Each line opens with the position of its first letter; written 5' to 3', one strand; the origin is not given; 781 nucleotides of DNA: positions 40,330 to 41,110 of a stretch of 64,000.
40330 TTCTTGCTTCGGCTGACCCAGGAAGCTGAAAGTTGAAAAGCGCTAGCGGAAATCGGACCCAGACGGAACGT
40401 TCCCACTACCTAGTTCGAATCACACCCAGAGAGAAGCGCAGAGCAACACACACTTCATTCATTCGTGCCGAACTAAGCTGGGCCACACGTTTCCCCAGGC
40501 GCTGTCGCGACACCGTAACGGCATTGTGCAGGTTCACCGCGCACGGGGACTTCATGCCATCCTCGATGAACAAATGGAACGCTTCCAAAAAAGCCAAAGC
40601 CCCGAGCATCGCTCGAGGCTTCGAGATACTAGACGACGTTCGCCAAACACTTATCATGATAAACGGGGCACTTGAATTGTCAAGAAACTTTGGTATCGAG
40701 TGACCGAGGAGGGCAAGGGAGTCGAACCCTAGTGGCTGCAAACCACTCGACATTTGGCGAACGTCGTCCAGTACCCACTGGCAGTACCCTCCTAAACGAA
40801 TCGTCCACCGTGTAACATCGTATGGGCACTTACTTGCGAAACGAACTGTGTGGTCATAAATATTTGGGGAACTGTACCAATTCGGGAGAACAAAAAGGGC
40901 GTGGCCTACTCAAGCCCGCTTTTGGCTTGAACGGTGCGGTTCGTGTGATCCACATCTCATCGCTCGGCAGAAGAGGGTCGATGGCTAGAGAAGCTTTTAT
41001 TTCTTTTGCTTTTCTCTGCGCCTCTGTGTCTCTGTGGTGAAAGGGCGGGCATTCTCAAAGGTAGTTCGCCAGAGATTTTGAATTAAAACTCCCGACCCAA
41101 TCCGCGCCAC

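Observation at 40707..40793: tRNA-like gene with an 8/4 (or 9/4) SelC/allo-tRNA-type cloverleaf and a non-UCA anticodon loop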

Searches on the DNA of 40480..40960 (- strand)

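Call 4: search_rna_families(source=window, start=40600, end=40900, threshold=evalue, max_evalue=10, show_alignments=5)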
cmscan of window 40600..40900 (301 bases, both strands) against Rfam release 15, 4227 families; matches with E-value up to 10: 4.
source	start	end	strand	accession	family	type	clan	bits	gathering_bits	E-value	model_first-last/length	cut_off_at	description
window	40707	40793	-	RF01852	tRNA-Sec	Gene; tRNA;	CL00001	46.7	47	1.5e-08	1-91/91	no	Selenocysteine transfer RNA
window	40691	40785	-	RF00233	Tymo_tRNA-like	Cis-reg;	-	17.6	40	0.16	1-84/84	no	Tymovirus/Pomovirus/Furovirus tRNA-like 3' UTR element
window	40600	40638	-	RF03075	DUF3800-VIII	Gene; sRNA;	-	15.5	40.2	4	1-39/64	3'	DUF3800-VIII RNA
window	40716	40730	+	RF04351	Plastid-psbl-rps4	Cis-reg;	-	12.5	68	7.9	10-24/53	no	Plastid-psbl-rps4 3UTR RNA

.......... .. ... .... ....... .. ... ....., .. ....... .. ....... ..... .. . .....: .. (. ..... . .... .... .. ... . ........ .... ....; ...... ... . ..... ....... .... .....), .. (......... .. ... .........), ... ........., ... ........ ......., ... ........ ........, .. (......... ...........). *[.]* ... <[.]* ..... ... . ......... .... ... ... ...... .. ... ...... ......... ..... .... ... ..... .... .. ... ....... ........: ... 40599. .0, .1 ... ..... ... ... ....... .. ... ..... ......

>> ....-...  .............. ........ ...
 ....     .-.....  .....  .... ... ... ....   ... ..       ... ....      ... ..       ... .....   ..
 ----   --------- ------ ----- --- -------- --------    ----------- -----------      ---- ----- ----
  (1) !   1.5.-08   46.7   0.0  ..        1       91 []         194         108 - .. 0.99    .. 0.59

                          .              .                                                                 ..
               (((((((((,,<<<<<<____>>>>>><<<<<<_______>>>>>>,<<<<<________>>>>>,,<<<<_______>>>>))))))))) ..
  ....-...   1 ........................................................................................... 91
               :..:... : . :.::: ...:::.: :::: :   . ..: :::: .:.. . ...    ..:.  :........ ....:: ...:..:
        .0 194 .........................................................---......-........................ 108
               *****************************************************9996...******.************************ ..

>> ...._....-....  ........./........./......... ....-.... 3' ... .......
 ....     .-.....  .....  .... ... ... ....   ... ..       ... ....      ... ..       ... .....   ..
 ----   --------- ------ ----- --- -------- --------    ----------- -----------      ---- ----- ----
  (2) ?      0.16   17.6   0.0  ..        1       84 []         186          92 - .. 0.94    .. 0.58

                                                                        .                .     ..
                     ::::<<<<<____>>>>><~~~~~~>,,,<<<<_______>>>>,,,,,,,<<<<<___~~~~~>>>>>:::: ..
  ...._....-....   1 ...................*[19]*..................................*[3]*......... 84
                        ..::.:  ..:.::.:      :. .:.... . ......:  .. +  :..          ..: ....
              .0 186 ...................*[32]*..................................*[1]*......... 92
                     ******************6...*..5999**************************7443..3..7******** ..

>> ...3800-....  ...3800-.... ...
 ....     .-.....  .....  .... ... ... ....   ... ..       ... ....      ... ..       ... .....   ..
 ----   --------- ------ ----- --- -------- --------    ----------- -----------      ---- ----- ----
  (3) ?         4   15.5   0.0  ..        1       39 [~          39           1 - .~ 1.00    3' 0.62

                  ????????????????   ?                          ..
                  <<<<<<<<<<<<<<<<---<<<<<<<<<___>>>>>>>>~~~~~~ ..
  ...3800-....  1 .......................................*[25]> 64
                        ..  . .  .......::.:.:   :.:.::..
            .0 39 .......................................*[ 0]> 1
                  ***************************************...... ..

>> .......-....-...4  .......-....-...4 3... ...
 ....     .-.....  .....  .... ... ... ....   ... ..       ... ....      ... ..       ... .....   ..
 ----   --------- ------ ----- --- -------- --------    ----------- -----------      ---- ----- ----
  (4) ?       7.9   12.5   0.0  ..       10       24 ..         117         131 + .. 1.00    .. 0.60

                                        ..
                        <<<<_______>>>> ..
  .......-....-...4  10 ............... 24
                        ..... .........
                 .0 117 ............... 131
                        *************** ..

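Call 26: search_dna_similar(query=window:40700-40800:-, collection=plasmids, mode=distant, max_evalue=1, max_rows=20)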
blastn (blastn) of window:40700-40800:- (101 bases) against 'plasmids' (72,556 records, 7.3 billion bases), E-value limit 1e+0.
No match.

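Call 27: search_dna_similar(query=window:40700-40800:-, collection=phages, mode=distant, max_evalue=1, max_rows=20)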
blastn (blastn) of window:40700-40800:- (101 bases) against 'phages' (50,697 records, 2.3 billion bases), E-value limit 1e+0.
Records with a match: 5; places in all: 5; records where one place covers at least 80% of the query: 0.
Best place of each record, by identity: 95-99% 4; 90-95% 1.
By first word of the organism name: Erwinia 4; Ralstonia 1.
By host as written in the record: Erwinia pyrifoliae 2; Erwinia amylovora TS3128 2; Ralstonia solanacearum 1.
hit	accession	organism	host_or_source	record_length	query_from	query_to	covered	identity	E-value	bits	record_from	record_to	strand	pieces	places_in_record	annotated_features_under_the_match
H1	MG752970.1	Ralstonia phage RsoM2USA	Ralstonia solanacearum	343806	69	95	27%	92.6%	8e-2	41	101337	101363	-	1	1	none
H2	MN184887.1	Erwinia phage pEp_SNUABM_01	Erwinia pyrifoliae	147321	73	95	23%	95.7%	9e-1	38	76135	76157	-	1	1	tRNA-Ser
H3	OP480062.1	Erwinia phage pEa_SNUABM_55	Erwinia amylovora TS3128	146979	73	95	23%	95.7%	9e-1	38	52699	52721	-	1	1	tRNA-Ser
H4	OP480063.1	Erwinia phage pEa_SNUABM_56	Erwinia amylovora TS3128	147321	73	95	23%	95.7%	9e-1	38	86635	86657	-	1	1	tRNA-Ser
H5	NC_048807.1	Erwinia phage pEp_SNUABM_01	Erwinia pyrifoliae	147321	73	95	23%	95.7%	9e-1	38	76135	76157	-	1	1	tRNA-Ser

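Call 28: build_rna_model(alignment_id=A1, structure=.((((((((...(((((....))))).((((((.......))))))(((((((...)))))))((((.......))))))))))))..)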
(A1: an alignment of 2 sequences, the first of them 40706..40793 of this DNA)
Model R1 built from alignment A1 (2 sequences, 88 columns); structure: as given.
model positions 88; base pairs 30; branch points 3; effective number of sequences 0.72; information 0.648 bits per position. Calibrated on 0.2 Mb of random sequence (short: E-values are rough).
structure used (alignment columns):
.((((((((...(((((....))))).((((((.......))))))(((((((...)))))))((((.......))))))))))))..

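Call 29: search_with_rna_model(model_id=R1, sources=[window, L011, L012, L013, L014, L015, L016, L017, L018, L019, L020, L021, L022, L023, L024, L025, L026, L027, L028, L029, L030, L031, L032, L033, L034, L035, L036, L037, L038, L039, L040, L041, L042, L043, L044, L045, L046, L047, L048, L049, L050, L051, L052, L053, L054, L055, L056, L057, L058, L059, L060, L061, L062, L063, L064, L065, L066, L067, L068, L069, L070, L071, L072, L073, L074, L075, L076, L077, L078, L079, L080, L081, L082, L083, L084, L085, L086, L087, L088, L089, L090], max_evalue=10, show_alignments=4)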
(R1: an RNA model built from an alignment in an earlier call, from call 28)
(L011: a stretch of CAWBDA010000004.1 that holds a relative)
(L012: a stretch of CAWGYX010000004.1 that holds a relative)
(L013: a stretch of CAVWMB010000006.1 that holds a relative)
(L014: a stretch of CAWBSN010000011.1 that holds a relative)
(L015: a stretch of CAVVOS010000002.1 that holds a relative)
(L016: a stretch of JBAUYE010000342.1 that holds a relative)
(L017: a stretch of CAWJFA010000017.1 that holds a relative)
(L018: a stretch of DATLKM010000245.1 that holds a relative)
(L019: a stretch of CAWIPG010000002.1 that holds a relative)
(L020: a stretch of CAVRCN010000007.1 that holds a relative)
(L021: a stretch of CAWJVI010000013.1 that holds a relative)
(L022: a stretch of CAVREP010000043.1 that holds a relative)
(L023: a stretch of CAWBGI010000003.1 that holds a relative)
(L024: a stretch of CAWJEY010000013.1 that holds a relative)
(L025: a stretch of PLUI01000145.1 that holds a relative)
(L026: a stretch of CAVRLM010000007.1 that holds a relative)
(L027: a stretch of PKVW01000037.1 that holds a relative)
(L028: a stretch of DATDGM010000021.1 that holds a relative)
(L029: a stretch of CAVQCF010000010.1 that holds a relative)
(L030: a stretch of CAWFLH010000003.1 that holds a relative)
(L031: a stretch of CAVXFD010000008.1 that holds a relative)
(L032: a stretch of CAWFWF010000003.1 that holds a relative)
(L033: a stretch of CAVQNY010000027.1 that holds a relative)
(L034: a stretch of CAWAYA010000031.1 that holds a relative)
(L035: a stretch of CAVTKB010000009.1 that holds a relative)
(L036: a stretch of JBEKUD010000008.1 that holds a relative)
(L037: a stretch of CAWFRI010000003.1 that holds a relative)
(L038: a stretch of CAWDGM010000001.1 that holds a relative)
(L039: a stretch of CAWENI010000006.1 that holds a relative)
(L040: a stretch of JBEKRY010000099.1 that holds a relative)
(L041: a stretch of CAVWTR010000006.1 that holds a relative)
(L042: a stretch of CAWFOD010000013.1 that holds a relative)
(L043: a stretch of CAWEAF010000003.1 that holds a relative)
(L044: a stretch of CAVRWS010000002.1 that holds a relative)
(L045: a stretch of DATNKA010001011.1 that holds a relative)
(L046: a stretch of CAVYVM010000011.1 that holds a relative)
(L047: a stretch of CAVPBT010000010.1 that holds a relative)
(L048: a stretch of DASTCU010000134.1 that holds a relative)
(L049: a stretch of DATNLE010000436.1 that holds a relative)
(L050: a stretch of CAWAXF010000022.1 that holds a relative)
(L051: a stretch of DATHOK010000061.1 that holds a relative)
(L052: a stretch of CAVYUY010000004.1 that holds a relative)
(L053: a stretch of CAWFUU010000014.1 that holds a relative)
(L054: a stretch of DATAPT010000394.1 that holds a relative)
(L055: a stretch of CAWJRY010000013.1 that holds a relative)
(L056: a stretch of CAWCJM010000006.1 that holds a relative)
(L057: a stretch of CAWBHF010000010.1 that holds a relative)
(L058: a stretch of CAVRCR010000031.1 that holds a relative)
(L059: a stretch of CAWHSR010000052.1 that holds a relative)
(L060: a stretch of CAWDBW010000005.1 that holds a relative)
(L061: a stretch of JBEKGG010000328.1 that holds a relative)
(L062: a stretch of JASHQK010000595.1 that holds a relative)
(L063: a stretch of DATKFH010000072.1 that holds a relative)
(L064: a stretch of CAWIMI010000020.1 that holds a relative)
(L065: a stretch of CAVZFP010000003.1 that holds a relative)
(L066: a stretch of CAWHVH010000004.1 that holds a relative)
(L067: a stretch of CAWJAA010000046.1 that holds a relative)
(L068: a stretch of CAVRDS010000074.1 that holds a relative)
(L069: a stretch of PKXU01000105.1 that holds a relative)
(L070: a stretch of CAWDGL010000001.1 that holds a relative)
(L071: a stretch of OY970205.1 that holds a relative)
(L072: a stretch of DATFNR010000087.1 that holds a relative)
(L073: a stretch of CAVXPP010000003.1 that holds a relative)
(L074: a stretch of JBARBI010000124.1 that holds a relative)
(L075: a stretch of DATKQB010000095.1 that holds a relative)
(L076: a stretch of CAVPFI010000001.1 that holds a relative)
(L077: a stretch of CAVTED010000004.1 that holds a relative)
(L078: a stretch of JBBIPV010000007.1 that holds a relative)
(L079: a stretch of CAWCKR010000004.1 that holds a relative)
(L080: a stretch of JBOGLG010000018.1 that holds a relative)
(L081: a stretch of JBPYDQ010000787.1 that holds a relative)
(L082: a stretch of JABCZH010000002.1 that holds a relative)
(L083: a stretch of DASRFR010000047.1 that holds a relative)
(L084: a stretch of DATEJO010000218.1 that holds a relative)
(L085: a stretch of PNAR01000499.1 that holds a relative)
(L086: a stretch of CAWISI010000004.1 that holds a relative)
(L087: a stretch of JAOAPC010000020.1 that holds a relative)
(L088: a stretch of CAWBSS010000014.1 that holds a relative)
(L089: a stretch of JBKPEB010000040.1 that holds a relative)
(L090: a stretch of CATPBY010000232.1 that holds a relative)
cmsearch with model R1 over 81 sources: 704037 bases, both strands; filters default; matches with E-value up to 10: 4.
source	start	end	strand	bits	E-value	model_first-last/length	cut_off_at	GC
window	40706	40793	-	116.7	1.5e-25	1-88/88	no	0.59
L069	3113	3185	+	22.5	0.024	1-88/88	no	0.66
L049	5478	5569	+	13.5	3.8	1-88/88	no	0.57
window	40707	40794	+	13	5.2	1-88/88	no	0.58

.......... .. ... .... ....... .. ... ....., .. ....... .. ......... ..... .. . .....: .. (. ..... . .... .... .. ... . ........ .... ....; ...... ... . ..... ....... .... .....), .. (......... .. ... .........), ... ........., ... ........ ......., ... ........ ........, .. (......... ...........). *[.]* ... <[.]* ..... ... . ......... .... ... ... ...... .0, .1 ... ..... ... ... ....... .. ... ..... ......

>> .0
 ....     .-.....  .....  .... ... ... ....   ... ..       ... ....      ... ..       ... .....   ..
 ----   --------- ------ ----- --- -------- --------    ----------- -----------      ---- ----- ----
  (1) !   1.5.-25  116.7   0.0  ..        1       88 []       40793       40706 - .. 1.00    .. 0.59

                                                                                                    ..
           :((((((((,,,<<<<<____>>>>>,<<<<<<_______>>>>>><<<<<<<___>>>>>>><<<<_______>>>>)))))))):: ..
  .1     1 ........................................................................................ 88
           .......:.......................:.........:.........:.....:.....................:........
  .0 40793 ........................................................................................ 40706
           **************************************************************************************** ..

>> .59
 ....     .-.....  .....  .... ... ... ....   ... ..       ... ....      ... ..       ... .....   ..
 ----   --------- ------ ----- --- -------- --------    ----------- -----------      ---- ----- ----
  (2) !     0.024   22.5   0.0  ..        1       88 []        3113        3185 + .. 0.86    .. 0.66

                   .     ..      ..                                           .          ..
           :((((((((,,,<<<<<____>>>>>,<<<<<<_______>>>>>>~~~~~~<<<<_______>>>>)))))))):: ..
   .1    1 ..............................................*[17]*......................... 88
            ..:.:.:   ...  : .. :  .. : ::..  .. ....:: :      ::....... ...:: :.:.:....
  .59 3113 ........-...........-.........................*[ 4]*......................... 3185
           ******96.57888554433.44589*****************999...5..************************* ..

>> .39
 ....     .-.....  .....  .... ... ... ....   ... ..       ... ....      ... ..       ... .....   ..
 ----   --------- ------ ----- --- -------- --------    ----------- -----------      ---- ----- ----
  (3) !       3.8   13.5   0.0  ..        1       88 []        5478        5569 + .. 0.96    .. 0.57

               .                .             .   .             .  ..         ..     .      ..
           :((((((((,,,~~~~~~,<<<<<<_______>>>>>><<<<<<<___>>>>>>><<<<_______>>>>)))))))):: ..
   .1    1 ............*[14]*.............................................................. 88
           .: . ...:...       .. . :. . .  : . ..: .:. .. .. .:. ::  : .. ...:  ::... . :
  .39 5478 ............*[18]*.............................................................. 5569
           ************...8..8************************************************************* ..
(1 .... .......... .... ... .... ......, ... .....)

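Call 66: search_rna_families(source=window, start=40480, end=40960, threshold=evalue, max_evalue=10, show_alignments=3)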
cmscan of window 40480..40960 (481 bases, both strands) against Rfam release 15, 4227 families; matches with E-value up to 10: 5.
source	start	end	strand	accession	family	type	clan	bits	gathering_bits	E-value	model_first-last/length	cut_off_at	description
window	40707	40793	-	RF01852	tRNA-Sec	Gene; tRNA;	CL00001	46.7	47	2.5e-08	1-91/91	no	Selenocysteine transfer RNA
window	40587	40649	-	RF01772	rnk_pseudo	Cis-reg; leader;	-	22.8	55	0.13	1-108/108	no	Pseudomonas rnk leader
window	40589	40648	-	RF02231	sX12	Gene; sRNA;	-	20.2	106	0.29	1-78/78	no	Xanthomonas sRNA sX12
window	40691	40785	-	RF00233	Tymo_tRNA-like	Cis-reg;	-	17.6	40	0.26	1-84/84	no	Tymovirus/Pomovirus/Furovirus tRNA-like 3' UTR element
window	40587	40655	-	RF01770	rimP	Cis-reg; leader;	-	15.1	47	9.1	1-102/102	no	Gammaprotebacteria rimP leader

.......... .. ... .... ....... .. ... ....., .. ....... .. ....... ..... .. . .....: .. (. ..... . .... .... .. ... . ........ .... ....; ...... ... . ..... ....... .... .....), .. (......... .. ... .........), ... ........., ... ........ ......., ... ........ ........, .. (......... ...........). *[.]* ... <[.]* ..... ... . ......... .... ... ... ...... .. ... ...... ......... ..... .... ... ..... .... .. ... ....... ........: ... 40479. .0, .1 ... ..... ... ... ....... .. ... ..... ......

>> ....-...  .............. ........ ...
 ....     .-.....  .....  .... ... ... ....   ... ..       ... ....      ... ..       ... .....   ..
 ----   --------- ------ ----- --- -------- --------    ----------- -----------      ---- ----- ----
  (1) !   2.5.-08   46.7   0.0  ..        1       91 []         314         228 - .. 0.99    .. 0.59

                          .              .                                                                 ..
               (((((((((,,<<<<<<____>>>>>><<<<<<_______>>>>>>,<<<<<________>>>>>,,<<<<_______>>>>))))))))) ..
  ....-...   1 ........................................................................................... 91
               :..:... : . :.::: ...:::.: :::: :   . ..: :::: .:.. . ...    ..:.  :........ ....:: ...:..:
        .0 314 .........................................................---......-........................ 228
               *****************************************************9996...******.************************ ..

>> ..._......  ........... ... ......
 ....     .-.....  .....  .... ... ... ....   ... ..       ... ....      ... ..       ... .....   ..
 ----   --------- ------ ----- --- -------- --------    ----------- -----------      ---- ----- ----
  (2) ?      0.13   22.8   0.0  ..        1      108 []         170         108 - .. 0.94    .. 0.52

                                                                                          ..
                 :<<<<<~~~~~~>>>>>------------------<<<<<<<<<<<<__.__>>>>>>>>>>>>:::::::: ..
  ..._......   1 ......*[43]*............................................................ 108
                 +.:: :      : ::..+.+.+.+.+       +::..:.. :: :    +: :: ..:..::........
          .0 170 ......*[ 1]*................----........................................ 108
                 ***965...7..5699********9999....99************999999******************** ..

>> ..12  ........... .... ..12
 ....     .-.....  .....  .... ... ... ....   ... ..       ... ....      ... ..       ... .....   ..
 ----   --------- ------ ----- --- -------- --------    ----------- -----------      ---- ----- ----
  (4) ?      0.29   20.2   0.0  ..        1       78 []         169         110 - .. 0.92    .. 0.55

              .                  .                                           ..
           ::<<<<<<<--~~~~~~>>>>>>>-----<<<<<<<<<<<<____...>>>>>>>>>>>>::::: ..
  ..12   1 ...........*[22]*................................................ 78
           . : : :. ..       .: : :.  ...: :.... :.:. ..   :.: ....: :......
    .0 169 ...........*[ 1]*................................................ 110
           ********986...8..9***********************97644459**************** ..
